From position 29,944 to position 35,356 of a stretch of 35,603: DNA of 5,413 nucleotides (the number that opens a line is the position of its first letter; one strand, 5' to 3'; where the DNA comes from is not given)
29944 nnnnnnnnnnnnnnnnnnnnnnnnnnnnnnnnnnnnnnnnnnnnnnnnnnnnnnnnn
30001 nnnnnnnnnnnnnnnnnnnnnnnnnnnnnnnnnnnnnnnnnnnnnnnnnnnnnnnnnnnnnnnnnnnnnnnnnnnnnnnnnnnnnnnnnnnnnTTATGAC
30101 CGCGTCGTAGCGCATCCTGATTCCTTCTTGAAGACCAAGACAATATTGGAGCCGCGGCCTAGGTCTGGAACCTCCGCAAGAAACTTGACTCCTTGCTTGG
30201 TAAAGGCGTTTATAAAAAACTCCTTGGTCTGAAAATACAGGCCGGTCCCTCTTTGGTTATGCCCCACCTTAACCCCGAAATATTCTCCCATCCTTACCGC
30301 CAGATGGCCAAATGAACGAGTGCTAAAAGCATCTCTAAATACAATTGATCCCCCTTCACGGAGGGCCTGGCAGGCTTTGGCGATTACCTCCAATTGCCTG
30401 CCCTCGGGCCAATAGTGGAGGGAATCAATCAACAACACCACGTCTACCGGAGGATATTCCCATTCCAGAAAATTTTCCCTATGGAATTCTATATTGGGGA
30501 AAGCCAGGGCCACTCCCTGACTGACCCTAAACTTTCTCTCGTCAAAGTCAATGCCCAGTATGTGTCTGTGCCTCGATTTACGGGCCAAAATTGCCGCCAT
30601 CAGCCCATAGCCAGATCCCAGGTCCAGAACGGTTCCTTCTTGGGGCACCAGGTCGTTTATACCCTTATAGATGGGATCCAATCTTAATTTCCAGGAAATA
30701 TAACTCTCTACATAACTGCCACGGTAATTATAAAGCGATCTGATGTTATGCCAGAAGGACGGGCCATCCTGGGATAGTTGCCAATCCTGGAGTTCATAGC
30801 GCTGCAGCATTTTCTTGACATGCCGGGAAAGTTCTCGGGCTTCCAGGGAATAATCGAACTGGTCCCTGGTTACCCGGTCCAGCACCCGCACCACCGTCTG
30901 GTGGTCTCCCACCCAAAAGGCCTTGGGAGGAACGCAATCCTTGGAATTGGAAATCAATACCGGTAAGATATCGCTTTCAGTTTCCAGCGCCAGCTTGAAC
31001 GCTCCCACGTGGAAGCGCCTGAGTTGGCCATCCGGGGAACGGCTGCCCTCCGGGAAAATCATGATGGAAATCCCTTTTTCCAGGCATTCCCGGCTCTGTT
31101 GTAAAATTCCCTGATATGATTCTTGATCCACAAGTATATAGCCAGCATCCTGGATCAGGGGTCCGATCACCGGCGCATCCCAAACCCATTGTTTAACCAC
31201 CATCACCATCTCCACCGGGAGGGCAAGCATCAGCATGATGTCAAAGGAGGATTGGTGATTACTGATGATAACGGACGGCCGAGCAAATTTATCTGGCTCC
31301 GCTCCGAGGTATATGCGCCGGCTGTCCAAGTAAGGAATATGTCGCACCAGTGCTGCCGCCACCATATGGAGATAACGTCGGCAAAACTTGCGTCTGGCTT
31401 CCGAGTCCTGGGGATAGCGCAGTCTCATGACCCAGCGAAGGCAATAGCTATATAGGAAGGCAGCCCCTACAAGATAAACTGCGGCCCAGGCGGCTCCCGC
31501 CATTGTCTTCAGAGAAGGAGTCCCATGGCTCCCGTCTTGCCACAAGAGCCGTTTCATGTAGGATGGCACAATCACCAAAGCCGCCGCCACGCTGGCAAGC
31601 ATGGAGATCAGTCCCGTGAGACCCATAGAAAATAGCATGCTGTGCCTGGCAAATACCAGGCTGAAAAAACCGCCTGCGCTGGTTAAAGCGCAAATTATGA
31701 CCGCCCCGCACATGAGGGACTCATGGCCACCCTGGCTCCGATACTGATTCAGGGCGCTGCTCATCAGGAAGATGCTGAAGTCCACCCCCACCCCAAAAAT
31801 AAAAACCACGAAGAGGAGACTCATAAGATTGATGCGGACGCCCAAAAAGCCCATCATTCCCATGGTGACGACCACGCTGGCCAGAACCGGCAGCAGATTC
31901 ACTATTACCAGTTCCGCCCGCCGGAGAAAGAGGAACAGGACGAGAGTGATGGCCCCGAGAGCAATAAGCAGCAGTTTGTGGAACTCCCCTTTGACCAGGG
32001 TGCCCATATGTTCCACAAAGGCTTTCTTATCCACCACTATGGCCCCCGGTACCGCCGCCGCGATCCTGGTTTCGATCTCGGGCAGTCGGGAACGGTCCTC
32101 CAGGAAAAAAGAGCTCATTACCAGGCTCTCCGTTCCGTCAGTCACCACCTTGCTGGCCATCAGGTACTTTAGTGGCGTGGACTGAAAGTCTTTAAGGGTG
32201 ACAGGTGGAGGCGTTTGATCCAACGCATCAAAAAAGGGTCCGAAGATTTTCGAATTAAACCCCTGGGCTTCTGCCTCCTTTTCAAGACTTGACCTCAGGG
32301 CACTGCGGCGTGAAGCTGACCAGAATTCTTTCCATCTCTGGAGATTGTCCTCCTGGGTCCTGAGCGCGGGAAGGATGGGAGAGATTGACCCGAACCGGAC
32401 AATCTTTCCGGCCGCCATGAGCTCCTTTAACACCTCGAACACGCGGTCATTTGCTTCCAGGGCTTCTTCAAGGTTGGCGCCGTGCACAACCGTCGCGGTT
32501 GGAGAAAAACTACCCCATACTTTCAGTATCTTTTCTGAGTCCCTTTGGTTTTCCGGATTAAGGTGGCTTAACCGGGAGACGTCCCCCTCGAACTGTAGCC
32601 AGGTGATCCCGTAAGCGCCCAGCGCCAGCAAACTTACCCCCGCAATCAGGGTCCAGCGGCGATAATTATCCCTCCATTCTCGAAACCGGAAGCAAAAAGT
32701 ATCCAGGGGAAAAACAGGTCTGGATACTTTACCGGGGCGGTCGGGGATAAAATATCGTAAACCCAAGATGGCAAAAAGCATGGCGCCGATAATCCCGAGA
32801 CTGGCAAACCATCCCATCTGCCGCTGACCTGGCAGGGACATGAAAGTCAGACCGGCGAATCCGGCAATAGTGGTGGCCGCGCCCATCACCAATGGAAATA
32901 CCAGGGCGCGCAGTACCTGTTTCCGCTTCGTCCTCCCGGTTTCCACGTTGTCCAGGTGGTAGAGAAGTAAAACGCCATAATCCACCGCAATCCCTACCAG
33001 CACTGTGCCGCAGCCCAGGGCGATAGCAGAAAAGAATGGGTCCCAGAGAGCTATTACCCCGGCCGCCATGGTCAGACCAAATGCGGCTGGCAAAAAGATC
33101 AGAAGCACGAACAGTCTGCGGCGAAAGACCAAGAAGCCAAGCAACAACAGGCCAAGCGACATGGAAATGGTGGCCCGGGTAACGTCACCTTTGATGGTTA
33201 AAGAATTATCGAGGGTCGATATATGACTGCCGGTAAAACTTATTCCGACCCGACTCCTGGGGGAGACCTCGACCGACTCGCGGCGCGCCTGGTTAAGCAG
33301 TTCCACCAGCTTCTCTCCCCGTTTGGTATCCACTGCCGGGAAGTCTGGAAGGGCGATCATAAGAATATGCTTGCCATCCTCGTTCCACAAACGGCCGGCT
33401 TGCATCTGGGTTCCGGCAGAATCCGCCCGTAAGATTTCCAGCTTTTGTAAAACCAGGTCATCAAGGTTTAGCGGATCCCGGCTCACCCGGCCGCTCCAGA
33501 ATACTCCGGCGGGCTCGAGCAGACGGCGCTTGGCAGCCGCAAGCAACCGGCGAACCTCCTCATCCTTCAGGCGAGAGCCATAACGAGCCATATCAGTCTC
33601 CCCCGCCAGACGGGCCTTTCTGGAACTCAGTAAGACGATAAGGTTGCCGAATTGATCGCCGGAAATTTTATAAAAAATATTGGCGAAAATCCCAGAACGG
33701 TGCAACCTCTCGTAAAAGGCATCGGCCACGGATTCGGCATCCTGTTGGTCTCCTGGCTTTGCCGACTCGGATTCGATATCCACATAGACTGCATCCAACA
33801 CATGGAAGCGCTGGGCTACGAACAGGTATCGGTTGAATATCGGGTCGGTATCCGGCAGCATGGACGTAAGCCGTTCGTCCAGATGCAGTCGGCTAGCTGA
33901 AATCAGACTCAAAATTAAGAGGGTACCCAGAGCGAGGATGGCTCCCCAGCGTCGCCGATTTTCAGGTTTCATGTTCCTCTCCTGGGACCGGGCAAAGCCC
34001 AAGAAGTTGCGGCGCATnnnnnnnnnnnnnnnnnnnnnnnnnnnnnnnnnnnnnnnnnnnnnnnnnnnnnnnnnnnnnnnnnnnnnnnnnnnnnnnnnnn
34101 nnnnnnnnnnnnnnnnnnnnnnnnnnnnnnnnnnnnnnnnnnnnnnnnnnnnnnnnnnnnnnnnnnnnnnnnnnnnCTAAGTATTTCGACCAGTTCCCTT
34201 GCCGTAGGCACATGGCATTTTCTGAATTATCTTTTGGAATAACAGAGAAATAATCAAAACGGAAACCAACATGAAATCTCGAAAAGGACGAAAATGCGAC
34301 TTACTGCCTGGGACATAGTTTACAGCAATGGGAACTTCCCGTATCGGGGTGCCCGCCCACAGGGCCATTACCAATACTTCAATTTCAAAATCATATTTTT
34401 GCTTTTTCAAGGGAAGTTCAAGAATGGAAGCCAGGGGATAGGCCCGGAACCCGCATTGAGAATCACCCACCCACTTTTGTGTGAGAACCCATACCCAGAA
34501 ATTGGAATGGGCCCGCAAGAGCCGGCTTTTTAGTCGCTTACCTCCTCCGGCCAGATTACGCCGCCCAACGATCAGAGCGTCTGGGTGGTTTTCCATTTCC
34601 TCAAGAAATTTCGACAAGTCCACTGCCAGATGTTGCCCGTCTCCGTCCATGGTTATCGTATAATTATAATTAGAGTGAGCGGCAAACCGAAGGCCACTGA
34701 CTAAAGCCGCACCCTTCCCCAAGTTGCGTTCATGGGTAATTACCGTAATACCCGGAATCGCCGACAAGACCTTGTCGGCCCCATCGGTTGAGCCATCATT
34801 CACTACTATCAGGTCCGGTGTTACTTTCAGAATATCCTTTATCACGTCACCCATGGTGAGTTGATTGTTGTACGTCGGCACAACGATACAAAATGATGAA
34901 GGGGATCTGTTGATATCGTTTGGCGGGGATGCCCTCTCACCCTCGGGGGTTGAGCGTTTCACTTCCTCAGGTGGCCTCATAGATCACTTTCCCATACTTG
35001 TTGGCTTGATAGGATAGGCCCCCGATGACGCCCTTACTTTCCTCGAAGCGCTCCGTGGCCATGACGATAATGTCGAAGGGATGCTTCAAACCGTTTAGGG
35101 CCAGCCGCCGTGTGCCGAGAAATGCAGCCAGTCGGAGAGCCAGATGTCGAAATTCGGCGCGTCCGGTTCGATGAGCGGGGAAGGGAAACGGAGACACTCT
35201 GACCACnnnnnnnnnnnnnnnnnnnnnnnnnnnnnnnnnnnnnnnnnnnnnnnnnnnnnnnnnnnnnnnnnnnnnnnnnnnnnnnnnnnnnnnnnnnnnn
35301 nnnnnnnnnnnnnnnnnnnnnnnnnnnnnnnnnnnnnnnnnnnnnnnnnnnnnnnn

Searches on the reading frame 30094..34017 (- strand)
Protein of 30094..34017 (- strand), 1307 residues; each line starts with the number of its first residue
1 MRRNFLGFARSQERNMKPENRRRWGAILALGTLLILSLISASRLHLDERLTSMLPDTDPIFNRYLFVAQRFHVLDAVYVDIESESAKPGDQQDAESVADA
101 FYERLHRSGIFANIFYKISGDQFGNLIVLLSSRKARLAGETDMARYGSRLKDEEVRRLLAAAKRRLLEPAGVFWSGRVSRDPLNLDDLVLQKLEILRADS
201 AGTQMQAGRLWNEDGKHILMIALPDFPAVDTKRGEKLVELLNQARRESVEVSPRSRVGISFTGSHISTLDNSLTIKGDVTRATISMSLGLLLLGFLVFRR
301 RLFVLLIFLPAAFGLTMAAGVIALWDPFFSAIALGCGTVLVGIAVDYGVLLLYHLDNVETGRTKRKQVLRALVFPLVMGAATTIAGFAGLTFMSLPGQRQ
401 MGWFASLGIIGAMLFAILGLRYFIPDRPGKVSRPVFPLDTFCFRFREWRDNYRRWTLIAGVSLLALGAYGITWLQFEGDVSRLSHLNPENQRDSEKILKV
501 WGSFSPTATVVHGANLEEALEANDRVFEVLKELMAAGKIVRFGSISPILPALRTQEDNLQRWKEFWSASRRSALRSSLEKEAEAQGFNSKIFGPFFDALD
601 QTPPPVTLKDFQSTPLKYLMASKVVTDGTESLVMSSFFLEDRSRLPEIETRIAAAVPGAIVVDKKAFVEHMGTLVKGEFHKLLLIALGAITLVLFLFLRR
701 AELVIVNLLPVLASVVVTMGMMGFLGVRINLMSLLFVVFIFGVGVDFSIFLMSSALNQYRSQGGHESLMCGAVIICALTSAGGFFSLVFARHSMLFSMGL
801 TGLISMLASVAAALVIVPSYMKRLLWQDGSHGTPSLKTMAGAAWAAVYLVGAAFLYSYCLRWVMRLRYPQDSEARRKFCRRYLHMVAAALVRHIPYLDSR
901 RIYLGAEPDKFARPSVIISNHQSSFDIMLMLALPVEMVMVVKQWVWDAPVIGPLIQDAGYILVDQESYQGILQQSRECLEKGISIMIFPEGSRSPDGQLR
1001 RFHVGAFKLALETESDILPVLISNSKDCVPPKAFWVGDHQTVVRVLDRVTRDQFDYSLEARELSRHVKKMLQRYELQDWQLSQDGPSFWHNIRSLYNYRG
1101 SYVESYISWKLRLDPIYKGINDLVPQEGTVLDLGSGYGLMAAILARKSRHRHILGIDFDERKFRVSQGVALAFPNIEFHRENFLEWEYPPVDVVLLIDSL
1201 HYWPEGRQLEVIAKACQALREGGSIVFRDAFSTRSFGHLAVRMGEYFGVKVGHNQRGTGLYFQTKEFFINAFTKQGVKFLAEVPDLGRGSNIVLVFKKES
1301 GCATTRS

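Call 9: search_protein_families(library=pfam, proteins=[window:30094-34017:-])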
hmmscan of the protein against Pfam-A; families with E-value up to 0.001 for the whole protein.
window:30094-34017:- (1307 aa): 10 families
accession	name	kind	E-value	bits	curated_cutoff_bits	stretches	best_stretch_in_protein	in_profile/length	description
PF01553.26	Acyltransferase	-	9.5e-22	77.7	23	1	913-1023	14-132/132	Acyltransferase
PF03176.21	MMPL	-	1.4e-16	60.8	20.5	2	666-821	132-299/333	MMPL family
PF13649.12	Methyltransf_25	-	8.9e-12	46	27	1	1130-1223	1-97/97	Methyltransferase domain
PF13847.12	Methyltransf_31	-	1.6e-09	38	27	1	1128-1230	5-112/145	Methyltransferase domain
PF08242.18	Methyltransf_12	-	4.9e-08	34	30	1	1131-1224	1-97/98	Methyltransferase domain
PF13489.12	Methyltransf_23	-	2.3e-07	31.1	27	1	1125-1276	21-158/164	Methyltransferase domain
PF08241.18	Methyltransf_11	-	2.5e-07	31.7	21.2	1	1131-1227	1-95/95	Methyltransferase domain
PF00873.25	ACR_tran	-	1.1e-05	23.8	28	1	643-864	301-524/1021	AcrB/AcrD/AcrF family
PF05175.20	MTS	-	3.6e-05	23.9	23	1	1126-1225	31-136/170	Methyltransferase small domain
PF00891.24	Methyltransf_2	-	0.00041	20.2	22.3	1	1129-1229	65-166/210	O-methyltransferase domain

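Call 35: find_encoding_contigs(protein=window:30094-34017:-, flank=10000, max_places=6)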
Protein window:30094-34017:- (1307 aa): no gene with exactly this product is on record in the collection.

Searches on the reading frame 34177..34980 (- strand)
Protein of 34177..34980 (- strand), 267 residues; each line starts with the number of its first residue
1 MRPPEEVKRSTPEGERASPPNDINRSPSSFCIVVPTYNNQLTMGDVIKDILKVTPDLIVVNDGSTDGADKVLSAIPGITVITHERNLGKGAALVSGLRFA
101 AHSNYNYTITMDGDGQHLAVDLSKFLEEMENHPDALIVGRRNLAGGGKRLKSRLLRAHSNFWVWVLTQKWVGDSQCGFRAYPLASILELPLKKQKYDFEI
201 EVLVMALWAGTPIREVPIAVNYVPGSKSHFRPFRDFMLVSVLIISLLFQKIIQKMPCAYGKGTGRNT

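Call 9: search_protein_families(library=pfam, proteins=[window:34177-34980:-])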
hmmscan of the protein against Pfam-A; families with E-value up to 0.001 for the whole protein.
window:34177-34980:- (267 aa): 1 family
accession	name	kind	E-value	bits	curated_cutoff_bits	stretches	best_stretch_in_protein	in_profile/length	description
PF00535.33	Glycos_transf_2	-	8.2e-24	84.9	23.3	1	31-157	1-131/168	Glycosyl transferase family 2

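Call 33: find_encoding_contigs(protein=window:34177-34980:-, flank=10000, max_places=6)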
Protein window:34177-34980:- (267 aa): no gene with exactly this product is on record in the collection.
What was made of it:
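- Tried and rejected: The GT2 and the 1307-aa protein are not on record (calls 33, 35).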

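Call 54: find_homologous_proteins(query=window:34177-34980:-, max_evalue=1e-40)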
Query window:34177-34980:- (267 aa): 508 proteins with E <= 1e-40 among 1760 candidates; the best 120 are listed.
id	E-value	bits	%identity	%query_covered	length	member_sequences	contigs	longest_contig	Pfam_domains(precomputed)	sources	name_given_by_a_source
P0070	2.5e-161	553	92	100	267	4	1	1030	PF00535.33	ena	-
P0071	5.0e-157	539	90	100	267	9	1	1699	PF00535.33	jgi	-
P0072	4.7e-156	536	89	100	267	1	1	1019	PF00535.33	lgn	-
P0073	1.2e-153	528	87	100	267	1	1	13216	PF00535.33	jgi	jgi:glycosyltransferase involved in cell wall biosynthesis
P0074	3.0e-137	474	82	96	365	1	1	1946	PF00535.33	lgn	-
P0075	2.1e-135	468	81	96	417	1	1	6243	PF00535.33,PF09835.15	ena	-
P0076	1.0e-134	466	92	84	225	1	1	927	PF00535.33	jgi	-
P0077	7.4e-134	463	78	96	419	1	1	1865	PF00535.33,PF09835.15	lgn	-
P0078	1.3e-133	462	79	96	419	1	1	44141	PF00535.33,PF09835.15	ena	-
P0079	8.2e-127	440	75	96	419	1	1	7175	PF00535.33,PF09835.15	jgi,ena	-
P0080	1.3e-125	436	77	94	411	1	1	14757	PF00535.33,PF09835.15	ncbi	ncbi:MAG: DUF2062 domain-containing protein [Desulfobaccales bacterium]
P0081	3.5e-124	431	74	96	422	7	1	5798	PF00535.33,PF09835.15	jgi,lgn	jgi:glycosyltransferase involved in cell wall biosynthesis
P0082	7.2e-124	430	73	95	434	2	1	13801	PF00535.33,PF09835.15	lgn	-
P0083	8.7e-103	361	69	86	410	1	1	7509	PF00535.33,PF09835.15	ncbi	-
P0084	2.3e-92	327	61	86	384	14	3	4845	PF00535.33,PF09835.15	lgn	-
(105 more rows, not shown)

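Call 55: find_encoding_contigs(protein=P0073, flank=6000, max_places=2)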
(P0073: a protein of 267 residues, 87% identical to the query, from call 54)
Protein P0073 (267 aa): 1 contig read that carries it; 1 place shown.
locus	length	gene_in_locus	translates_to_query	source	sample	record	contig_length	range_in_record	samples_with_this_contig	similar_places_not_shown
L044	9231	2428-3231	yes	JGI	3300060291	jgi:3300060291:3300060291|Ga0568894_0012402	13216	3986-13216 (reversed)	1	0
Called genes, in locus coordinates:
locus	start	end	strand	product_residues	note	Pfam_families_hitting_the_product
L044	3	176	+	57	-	?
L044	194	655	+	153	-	PF05838:Glyco_hydro_108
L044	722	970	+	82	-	-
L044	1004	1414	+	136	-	-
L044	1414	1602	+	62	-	-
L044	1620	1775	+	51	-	-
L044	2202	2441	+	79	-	-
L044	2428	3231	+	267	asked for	PF00535:Glycos_transf_2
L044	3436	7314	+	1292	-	PF03176:MMPL, PF00873:ACR_tran (weak), PF03176:MMPL, PF01553:Acyltransferase, PF08241:Methyltransf_11 (weak), PF08242:Methyltransf_12 (weak), PF13649:Methyltransf_25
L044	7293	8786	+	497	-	PF00890:FAD_binding_2 (weak), PF01266:DAO (weak), PF01593:Amino_oxidase, PF01946:Thi4 (weak), PF03486:HI0933_like (faint), PF07992:Pyr_redox_2 (faint), PF12831:FAD_oxidored (weak), PF13450:NAD_binding_8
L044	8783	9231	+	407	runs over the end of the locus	PF00109:ketoacyl-synt, PF02801:Ketoacyl-synt_C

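Call 56: find_encoding_contigs(protein=P0078, flank=6000, max_places=2)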
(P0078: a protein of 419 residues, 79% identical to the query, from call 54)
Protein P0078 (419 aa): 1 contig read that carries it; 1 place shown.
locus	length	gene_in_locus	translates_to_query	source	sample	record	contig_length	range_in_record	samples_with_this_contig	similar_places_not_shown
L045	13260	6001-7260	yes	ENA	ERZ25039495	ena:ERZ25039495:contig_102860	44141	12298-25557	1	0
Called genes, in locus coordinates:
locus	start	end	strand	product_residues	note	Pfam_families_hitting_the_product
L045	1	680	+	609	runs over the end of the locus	-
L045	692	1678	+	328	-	-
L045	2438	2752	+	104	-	-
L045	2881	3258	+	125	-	-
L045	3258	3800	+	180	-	-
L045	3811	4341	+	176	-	PF01510:Amidase_2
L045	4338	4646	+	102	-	-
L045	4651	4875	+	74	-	-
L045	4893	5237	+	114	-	-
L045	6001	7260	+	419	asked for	PF00535:Glycos_transf_2, PF09835:DUF2062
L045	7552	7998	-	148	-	-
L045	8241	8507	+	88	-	-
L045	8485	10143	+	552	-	PF03176:MMPL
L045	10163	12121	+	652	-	PF03176:MMPL, PF01553:Acyltransferase, PF05175:MTS (weak), PF13489:Methyltransf_23, PF08241:Methyltransf_11, PF08242:Methyltransf_12, PF13649:Methyltransf_25, PF13847:Methyltransf_31, +1 more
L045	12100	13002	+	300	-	PF00890:FAD_binding_2 (weak), PF01266:DAO (weak), PF01946:Thi4 (weak), PF03486:HI0933_like (weak), PF12831:FAD_oxidored (weak), PF13450:NAD_binding_8, PF01593:Amino_oxidase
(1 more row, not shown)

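Call 57: find_encoding_contigs(protein=P0080, flank=6000, max_places=2)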
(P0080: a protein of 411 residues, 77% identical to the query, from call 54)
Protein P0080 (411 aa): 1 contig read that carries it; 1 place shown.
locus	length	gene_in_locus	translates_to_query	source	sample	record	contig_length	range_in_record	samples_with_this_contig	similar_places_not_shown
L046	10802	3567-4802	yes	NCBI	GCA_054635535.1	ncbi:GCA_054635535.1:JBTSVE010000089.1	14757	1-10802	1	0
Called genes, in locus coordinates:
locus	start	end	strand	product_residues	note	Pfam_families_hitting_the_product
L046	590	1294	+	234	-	-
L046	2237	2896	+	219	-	PF00376:MerR (weak), PF13411:MerR_1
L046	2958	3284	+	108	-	-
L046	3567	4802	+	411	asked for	PF00535:Glycos_transf_2, PF09835:DUF2062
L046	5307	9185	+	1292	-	PF03176:MMPL, PF01553:Acyltransferase, PF08241:Methyltransf_11 (weak), PF08242:Methyltransf_12 (weak), PF13489:Methyltransf_23 (weak), PF13649:Methyltransf_25, PF13847:Methyltransf_31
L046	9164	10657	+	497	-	PF00890:FAD_binding_2 (weak), PF01134:GIDA (faint), PF01266:DAO, PF01593:Amino_oxidase, PF01946:Thi4 (faint), PF07992:Pyr_redox_2 (faint), PF12831:FAD_oxidored (faint), PF13450:NAD_binding_8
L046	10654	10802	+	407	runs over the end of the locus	PF00109:ketoacyl-synt, PF02801:Ketoacyl-synt_C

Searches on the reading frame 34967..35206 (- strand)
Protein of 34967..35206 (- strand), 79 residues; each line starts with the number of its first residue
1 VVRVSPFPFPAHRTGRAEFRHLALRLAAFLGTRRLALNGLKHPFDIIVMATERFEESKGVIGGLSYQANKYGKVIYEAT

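Call 51: search_protein_families(library=ncbifam, proteins=[window:34967-35206:-], max_evalue=1)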
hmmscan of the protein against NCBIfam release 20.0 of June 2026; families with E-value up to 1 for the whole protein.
window:34967-35206:- (79 aa): 0 families
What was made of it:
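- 34981..35226 (-): 246-nt spacer between the end of the right relic and the GT2 start codon (34980). It is not IS-derived. It would be part of the 5' UTR if the IS promoter is used. It contains a 79-aa ORF (34967-35206) with no family match (call 51).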
